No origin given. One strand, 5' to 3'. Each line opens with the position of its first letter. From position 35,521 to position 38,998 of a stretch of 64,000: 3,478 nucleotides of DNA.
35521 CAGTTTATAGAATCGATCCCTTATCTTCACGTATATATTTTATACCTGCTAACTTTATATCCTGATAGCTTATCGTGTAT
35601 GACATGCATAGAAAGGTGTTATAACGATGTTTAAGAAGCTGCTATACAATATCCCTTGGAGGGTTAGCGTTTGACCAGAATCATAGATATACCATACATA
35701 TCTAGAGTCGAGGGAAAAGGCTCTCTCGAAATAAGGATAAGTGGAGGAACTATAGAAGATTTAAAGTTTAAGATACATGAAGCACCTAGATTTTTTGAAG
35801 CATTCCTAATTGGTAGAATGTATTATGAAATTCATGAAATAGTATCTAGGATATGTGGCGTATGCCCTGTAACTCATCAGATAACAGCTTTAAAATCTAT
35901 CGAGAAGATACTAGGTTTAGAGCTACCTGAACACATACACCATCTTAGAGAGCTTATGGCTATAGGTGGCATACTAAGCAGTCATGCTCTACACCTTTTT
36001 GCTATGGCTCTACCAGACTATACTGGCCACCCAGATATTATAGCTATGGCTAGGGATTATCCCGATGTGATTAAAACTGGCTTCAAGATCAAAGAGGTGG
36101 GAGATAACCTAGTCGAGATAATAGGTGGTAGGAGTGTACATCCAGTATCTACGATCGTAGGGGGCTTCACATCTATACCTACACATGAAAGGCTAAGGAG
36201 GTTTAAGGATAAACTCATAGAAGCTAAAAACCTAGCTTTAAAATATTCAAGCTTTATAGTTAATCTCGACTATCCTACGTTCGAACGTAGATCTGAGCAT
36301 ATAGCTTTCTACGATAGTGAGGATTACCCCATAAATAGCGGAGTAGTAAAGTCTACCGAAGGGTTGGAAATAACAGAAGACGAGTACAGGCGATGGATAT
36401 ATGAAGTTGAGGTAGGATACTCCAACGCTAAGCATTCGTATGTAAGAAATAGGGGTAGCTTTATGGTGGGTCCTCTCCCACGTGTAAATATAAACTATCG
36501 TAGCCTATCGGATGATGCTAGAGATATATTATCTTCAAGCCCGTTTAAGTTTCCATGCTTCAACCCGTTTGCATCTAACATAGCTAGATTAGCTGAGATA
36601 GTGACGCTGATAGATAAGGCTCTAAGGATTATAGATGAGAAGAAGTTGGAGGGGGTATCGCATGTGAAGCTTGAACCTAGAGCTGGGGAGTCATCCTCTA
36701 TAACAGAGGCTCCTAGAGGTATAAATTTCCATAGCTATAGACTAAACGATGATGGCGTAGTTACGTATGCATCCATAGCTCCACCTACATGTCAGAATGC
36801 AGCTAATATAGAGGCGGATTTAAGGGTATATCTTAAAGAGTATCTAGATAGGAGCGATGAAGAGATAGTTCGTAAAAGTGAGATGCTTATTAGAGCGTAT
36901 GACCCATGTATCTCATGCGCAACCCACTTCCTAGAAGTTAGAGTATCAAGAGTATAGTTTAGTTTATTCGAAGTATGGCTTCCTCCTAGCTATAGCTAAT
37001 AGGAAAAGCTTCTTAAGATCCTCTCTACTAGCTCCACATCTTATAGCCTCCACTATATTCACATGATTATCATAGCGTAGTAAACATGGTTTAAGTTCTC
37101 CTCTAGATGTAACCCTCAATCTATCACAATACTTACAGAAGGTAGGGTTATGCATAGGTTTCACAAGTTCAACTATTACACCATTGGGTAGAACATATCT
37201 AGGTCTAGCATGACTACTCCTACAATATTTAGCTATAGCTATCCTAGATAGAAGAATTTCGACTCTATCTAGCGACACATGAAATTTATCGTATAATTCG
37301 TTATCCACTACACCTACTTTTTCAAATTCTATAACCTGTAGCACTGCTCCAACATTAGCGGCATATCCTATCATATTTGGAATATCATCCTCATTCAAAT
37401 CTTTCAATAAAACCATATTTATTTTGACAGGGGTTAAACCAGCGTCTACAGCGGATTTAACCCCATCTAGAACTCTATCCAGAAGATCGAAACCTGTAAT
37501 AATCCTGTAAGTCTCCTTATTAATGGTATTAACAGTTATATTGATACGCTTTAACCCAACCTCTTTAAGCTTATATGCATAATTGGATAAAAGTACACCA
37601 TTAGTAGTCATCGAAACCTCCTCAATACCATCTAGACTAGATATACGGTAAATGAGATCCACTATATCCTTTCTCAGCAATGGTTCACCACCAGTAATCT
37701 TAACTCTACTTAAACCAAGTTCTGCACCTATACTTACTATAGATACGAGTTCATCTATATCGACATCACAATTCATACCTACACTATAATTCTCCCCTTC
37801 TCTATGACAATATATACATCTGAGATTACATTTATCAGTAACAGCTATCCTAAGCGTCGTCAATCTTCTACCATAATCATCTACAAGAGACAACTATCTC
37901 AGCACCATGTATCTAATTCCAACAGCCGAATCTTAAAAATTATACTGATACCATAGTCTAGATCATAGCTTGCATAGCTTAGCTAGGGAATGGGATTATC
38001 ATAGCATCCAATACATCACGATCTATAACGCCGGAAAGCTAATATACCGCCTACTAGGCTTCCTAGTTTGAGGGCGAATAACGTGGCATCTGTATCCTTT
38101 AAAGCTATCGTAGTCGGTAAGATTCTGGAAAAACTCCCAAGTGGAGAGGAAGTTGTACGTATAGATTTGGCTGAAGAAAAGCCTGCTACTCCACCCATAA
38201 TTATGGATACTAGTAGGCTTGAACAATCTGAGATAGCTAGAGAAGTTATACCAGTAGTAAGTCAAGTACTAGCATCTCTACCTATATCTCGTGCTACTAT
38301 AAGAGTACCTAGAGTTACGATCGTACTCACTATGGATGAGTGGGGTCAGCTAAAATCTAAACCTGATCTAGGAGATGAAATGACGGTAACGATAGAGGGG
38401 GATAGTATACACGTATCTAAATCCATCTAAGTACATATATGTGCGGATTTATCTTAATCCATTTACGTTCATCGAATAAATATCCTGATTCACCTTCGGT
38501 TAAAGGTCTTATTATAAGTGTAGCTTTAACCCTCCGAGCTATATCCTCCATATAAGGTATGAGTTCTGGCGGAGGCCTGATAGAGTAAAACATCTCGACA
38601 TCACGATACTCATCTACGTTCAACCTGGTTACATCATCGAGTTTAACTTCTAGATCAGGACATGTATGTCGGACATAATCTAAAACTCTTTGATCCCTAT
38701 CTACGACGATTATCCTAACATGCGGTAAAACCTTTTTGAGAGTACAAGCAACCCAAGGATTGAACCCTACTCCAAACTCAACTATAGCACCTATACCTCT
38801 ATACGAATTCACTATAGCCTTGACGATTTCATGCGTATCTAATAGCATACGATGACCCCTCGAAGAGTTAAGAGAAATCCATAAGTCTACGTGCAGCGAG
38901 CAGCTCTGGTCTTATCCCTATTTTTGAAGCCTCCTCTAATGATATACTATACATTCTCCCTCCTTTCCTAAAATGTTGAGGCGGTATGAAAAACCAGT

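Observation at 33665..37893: Orphan [NiFe]-hydrogenase large subunit without a small subunit, next to a PAPS-reductase/ferredoxin fusion protein and MoaA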

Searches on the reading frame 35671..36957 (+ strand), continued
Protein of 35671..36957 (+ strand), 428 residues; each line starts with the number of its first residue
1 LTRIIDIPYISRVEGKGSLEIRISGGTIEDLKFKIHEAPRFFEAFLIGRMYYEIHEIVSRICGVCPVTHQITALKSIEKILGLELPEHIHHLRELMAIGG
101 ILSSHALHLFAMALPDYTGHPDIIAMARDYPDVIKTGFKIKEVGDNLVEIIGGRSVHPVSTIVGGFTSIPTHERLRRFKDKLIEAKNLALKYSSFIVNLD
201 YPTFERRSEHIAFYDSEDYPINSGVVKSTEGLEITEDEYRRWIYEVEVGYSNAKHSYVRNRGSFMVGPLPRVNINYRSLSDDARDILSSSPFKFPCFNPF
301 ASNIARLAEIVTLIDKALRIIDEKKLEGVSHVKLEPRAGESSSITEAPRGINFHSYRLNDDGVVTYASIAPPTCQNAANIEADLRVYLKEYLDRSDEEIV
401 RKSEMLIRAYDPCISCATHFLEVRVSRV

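Call 31: search_solved_structures(query=window:35671-36957:+, max_evalue=0.00001)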
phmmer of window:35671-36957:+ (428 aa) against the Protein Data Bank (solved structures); distinct sequences matched with E-value up to 0.00001: 67 (the best 60 are shown).
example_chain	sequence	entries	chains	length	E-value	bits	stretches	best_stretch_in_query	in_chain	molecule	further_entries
9nez_D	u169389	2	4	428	1.9e-78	267.6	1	5-421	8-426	Sulfhydrogenase 1 subunit alpha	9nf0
9e15_B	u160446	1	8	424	7.8e-78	265.6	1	5-419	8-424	Sulfhydrogenase 1 subunit alpha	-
9e1j_B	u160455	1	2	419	8.2e-78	265.5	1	5-419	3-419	Sulfhydrogenase 1 subunit alpha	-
5yxy_A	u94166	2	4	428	4.8e-72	246.5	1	5-420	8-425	Cytosolic NiFe-hydrogenase, alpha subunit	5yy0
5odc_F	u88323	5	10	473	2e-58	201.6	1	7-421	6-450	Methyl-viologen reducing hydrogenase subunit A | Methyl-viologen reducing hydrogenase, subunit A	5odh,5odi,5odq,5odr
9sw2_F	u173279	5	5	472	6e-46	160.5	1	9-424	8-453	F420-non-reducing hydrogenase subunit A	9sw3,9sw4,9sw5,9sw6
9sfi_g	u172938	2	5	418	1.5e-44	155.9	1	6-382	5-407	Coenzyme F420-reducing hydrogenase, alpha subunit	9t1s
7t2r_D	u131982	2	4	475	2.8e-43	151.8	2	5-196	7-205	NiFe hydrogenase large subunit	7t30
5xf9_D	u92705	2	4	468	4.1e-41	144.6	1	2-419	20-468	NAD-reducing hydrogenase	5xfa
9r51_A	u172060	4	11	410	1.2e-29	106.9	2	2-203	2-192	F420-reducing [NiFe]-hydrogenase from Methanothermococcus thermolithotrophicus subunit alp | F420-reducing [NiFe]-hydrogenase from Methanothermococcus thermolit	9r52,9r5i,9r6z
6qgt_A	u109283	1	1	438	1.4e-26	96.8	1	1-172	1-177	F420-reducing hydrogenase, subunit alpha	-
5jsu_B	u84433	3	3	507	2.1e-26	96.2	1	5-185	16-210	Periplasmic [NiFeSe] hydrogenase, large subunit, selenocysteine-containing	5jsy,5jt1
6qgr_A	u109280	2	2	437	5.9e-26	94.7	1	2-172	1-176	Coenzyme F420 hydrogenase subunit alpha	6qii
5jsh_B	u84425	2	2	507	6.7e-25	91.2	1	5-185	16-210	Periplasmic [NiFeSe] hydrogenase, large subunit, selenocysteine-containing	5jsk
6z8m_B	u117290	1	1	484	3.3e-24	88.9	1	5-185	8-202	Periplasmic [NiFeSe] hydrogenase, large subunit, selenocysteine-containing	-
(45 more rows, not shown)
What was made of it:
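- On Group 3b NAD(P)-coupled bidirectional hydrogenase (sulfhydrogenase, HydBGDA): PDB: SHI alpha 1.9e-78 and T. kodakarensis 4.8e-72, against MvhA 2e-58 and the 3d enzyme 4e-41 (call 31).
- Closest known: Group 3c Mvh. Same: Same large-subunit fold family and the same motifs (call 31).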

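Call 41: search_solved_structures(query=window:35671-36957:+, max_evalue=1e-60, show_alignments=2)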
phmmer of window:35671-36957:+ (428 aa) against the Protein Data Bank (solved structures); distinct sequences matched with E-value up to 1e-60: 4.
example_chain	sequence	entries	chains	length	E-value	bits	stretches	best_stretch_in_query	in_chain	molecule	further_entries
9nez_D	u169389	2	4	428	1.9e-78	267.6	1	5-421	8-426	Sulfhydrogenase 1 subunit alpha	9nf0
9e15_B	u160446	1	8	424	7.8e-78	265.6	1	5-419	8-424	Sulfhydrogenase 1 subunit alpha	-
9e1j_B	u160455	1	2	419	8.2e-78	265.5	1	5-419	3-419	Sulfhydrogenase 1 subunit alpha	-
5yxy_A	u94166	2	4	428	4.8e-72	246.5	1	5-420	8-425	Cytosolic NiFe-hydrogenase, alpha subunit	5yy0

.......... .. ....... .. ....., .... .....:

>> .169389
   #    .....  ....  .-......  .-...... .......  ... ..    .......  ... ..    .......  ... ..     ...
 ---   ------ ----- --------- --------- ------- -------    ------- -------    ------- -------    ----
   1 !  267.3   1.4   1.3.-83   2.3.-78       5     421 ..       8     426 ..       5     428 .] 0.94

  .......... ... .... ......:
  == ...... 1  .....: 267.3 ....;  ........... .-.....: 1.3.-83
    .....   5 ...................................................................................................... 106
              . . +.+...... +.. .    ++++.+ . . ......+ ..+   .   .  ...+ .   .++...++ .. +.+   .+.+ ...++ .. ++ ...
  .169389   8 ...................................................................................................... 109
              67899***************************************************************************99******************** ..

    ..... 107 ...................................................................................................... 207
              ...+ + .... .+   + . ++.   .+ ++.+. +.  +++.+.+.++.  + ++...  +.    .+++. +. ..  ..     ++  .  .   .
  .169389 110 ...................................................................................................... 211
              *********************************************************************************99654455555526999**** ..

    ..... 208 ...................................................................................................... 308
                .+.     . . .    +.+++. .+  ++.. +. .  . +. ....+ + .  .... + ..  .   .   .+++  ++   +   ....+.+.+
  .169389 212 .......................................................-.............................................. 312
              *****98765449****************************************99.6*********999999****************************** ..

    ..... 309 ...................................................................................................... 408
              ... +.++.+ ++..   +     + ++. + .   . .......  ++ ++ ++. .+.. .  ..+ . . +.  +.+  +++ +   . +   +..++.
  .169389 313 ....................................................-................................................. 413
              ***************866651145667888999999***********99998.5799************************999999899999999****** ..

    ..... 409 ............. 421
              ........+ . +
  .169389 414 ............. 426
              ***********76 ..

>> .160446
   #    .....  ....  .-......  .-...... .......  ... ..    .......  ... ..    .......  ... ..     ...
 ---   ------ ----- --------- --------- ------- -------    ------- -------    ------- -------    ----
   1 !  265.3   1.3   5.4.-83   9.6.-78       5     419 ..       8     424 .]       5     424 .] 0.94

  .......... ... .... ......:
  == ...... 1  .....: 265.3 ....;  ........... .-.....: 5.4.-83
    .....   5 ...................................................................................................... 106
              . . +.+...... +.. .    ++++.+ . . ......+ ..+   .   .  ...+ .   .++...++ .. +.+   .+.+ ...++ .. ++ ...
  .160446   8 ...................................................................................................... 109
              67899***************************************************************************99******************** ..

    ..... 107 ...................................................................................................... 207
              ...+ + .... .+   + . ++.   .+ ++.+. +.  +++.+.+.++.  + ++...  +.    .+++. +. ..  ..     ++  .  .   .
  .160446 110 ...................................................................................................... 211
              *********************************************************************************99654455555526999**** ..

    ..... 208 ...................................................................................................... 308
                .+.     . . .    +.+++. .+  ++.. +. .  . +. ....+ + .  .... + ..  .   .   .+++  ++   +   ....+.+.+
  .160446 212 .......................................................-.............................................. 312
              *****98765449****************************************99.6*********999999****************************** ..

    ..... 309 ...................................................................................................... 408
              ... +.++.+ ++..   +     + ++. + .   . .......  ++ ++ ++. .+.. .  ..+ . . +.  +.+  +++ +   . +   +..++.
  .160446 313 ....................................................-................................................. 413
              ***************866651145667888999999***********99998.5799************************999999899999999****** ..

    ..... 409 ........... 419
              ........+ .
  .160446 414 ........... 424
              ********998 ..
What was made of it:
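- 36901..36927 (+): L2 Ni-Fe ligand motif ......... (residues 411-419). It aligns with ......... of P. furiosus SHI alpha (call 41).
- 36928..36954 (+): C-terminal tail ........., predicted to be removed by a HycI-type endopeptidase after His419. One deposited P. furiosus chain (9e15_B, 424 aa) ends exactly at the aligned His (call 41).
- Closest known: Pyrococcus furiosus soluble hydrogenase I. Same: It shares the N-terminal RVEGKG element, both Cys-pair motifs and a short C-terminal tail (calls 31, 41).
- Best PDB hits are P. furiosus SHI alpha and T. kodakarensis cytosolic NiFe-hydrogenase alpha, aligned end to end and ahead of MvhA (calls 31, 41).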

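Call 44: search_protein_families(library=ncbifam, proteins=[L021:8099-9139:+, L021:9142-9966:+, L021:9985-10740:+], max_evalue=0.00001)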
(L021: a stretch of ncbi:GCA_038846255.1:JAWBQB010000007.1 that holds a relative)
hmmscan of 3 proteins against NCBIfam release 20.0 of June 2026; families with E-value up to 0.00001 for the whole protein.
L021:8099-9139:+ (346 aa): 3 families
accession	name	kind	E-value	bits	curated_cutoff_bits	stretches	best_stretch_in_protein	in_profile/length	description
NF040833.1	sulfhyd_HydB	equivalog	4.3e-72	243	750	1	26-336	20-329/367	NADPH-dependent hydrogenase/sulfhydrogenase 1 subunit beta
NF040829.1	sulfhyd_ShyB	equivalog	1.3e-71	241.3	690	1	17-345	11-332/334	NAD(P)-dependent hydrogenase/sulfhydrogenase 2 subunit beta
TIGR02910.1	sulfite_red_A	equivalog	1.5e-38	132.9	323.15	1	15-346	8-330/334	anaerobic sulfite reductase subunit AsrA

L021:9142-9966:+ (274 aa): 25 families
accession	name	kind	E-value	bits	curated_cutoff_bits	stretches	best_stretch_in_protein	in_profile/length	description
NF006220.0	PRK08345.1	subfamily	2.3e-73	247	395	1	2-268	5-289/294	cytochrome-c3 hydrogenase subunit gamma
TIGR02911.1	sulfite_red_B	equivalog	1.7e-63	214.2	288.6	1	4-265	2-255/261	anaerobic sulfite reductase subunit AsrB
NF040835.1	sulfhyd_HydG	equivalog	4.3e-62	210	650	1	3-270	13-288/292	NADPH-dependent hydrogenase/sulfhydrogenase 1 subunit gamma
NF040830.1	sulfhyd_ShyC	equivalog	4.2e-57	193.5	600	1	3-265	2-280/288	NAD(P)-dependent hydrogenase/sulfhydrogenase 2 subunit gamma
NF000796.0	PRK00054.1-1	equivalog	1e-50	172.4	224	1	7-266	3-235/254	dihydroorotate dehydrogenase electron transfer subunit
NF000798.0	PRK00054.1-3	equivalog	1.1e-24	87.4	219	1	25-266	21-242/244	dihydroorotate dehydrogenase electron transfer subunit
NF000799.0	PRK00054.1-4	equivalog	1.5e-24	86.5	314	1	36-266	33-256/258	dihydroorotate dehydrogenase electron transfer subunit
NF004862.0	PRK06222.1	subfamily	5.5e-19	68.7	220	1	35-263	27-245/281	sulfide/dihydroorotate dehydrogenase-like FAD/NAD-binding protein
NF009414.0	PRK12778.1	equivalog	5.8e-18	64.5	1103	1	36-263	28-245/752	bifunctional dihydroorotate dehydrogenase B NAD binding subunit/NADPH-dependent glutamate synthase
TIGR01941.1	nqrF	equivalog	9e-17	61.1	295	1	72-231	238-400/405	NADH:ubiquinone reductase (Na(+)-transporting) subunit F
NF000797.0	PRK00054.1-2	equivalog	7.3e-16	58.2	270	1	36-264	42-263/267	dihydroorotate dehydrogenase electron transfer subunit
NF040810.1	BenC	equivalog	2.9e-15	56.2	430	1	8-230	105-326/333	benzoate 1,2-dioxygenase electron transfer component BenC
NF058606.1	GlBtMonoRdsGbcB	equivalog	6.7e-14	51.6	500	1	13-224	19-237/362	glycine betaine monooxygenase reductase subunit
NF045803.1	MethMoxFADbindMmoC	equivalog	3e-13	49.3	500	1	9-231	108-337/343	aromatic/alkene monooxygenase hydroxylase FAD-binding subunit MmoC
NF007964.0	PRK10684.1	equivalog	4.9e-13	48.7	383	1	2-230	4-233/333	NADH oxidoreductase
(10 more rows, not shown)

L021:9985-10740:+ (251 aa): 6 families
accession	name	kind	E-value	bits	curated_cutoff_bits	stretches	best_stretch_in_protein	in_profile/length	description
NF040836.1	sulfhyd_HydD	equivalog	4.1e-57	193.3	500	1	2-240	6-246/261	NADPH-dependent hydrogenase/sulfhydrogenase 1 subunit delta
NF040831.1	sulfhyd_ShyD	equivalog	8.8e-54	182.6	460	1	2-239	1-238/240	NAD(P)-dependent hydrogenase/sulfhydrogenase 2 subunit delta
NF045875.1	F420_non_VhuG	exception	3.2e-37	128.3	450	2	2-168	5-181/286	F420-non-reducing hydrogenase subunit VhuG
TIGR03294.1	FrhG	equivalog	8.4e-18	64.9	245.5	1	3-152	3-141/228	coenzyme F420 hydrogenase subunit gamma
NF005012.1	PRK06411.1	subfamily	4.1e-07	29.7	116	0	122-147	126-151/166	NADH-quinone oxidoreductase subunit NuoB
NF011390.0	PRK14815.1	equivalog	9.4e-07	28.3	281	0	51-106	75-130/183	NADH dehydrogenase subunit B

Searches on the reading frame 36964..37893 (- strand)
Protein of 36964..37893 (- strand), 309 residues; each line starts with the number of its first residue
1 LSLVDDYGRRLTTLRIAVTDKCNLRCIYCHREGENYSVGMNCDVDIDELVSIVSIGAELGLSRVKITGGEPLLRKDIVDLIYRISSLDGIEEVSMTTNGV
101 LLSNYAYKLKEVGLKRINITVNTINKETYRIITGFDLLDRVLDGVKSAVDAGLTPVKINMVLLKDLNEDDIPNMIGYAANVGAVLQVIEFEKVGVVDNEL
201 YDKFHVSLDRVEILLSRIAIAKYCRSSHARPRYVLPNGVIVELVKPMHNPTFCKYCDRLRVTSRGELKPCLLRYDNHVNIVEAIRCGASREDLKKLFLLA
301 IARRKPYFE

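Call 3: search_protein_families(library=pfam, proteins=[window:36964-37893:-], max_evalue=0.01)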
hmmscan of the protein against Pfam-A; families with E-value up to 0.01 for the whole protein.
window:36964-37893:- (309 aa): 3 families
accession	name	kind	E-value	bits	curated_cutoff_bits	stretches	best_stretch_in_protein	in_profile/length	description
PF04055.27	Radical_SAM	-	1e-30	107.5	29.5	1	18-175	3-163/166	Radical SAM superfamily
PF06463.18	Mob_synth_C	-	3.1e-21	76.1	37.4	1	185-308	3-126/128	Molybdenum Cofactor Synthesis C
PF13353.11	Fer4_12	-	0.00073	20.3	22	1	19-122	12-114/137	4Fe-4S single cluster domain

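Call 4: search_protein_families(library=ncbifam, proteins=[window:36964-37893:-], max_evalue=0.01)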
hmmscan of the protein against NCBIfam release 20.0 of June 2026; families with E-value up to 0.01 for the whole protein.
window:36964-37893:- (309 aa): 79 families (the best 25 are shown)
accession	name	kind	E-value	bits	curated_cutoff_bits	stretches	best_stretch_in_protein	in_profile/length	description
NF001199.0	PRK00164.2-1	equivalog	2.1e-111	372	231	1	2-309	2-306/308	GTP 3',8-cyclase MoaA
TIGR02668.1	moaA_archaeal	equivalog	8.5e-108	359.9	325.25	1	3-308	1-302/303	GTP 3',8-cyclase MoaA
TIGR02666.1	moaA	equivalog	5.5e-78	262.3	284.05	1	3-305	1-310/336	GTP 3',8-cyclase MoaA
NF045702.1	rSAM_GDGT_ether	equivalog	3.2e-22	78.8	450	1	15-196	89-271/486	tetraether lipid synthase Tes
NF045646.2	rSAM_Se_TrsS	equivalog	9.2e-21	73.9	490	1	5-193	79-266/441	radical SAM (seleno)protein TrsS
TIGR04317.1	W_rSAM_matur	equivalog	1e-18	67.6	380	1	12-184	4-177/349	tungsten cofactor oxidoreductase radical SAM maturase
NF050035.1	rSAM_WgK_link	exception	1.1e-18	67.5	650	1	12-176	9-169/367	radical SAM/SPASM peptide maturase WgkB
TIGR04251.1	SCM_rSAM_ScmF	equivalog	2.8e-18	66.5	400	1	11-184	3-175/353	SynChlorMet cassette radical SAM/SPASM protein ScmF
TIGR04545.1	rSAM_ahbD_hemeb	equivalog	7.7e-18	65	500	1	18-188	6-172/339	heme b synthase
TIGR04055.1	rSAM_NirJ2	equivalog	7.1e-17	61.9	500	1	18-189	6-172/326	putative heme d1 biosynthesis radical SAM protein NirJ2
TIGR02109.1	PQQ_syn_pqqE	equivalog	2e-16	59.9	381.35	1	14-183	9-174/358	pyrroloquinoline quinone biosynthesis protein PqqE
TIGR04347.1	pseudo_SAM_Halo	equivalog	2.5e-16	59.9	525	1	17-182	43-203/390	TIGR04347 family pseudo-SAM/SPASM protein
NF045574.1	sacti_mat_StsB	exception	2.6e-16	59.5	625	1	10-180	94-258/466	StsB family radical SAM/SPASM domain sactipeptide maturase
TIGR04546.1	rSAM_ahbC_deAc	equivalog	8.6e-15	54.4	650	1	17-175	44-197/390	12,18-didecarboxysiroheme deacetylase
NF038283.1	viperin_w_prok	equivalog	5.4e-14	52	180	1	18-204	8-209/281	viperin family antiviral radical SAM protein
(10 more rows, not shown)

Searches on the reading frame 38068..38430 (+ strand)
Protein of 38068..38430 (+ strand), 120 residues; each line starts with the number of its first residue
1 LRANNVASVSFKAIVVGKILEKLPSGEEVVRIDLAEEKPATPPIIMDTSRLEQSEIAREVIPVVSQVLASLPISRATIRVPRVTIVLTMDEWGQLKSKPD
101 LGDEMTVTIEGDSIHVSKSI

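Call 3: search_protein_families(library=pfam, proteins=[window:38068-38430:+], max_evalue=0.01)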
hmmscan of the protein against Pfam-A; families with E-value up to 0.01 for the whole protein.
window:38068-38430:+ (120 aa): 1 family
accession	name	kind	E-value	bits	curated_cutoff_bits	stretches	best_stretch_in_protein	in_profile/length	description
PF18653.6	Arcadin_1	-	7.6e-25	87.5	25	1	10-117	2-109/111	Arcadin 1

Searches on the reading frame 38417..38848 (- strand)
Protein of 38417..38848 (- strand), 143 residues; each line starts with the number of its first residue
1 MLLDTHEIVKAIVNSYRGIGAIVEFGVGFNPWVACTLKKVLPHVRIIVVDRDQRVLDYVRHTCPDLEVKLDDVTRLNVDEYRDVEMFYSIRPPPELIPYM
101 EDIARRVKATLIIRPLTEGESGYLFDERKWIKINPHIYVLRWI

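Call 3: search_protein_families(library=pfam, proteins=[window:38417-38848:-], max_evalue=0.01)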
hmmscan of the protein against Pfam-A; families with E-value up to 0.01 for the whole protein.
window:38417-38848:- (143 aa): 1 family
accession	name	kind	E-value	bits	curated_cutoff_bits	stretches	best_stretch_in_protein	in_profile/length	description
PF03686.19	UPF0146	-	5.2e-18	65.6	26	1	9-119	6-106/129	Uncharacterised protein family (UPF0146)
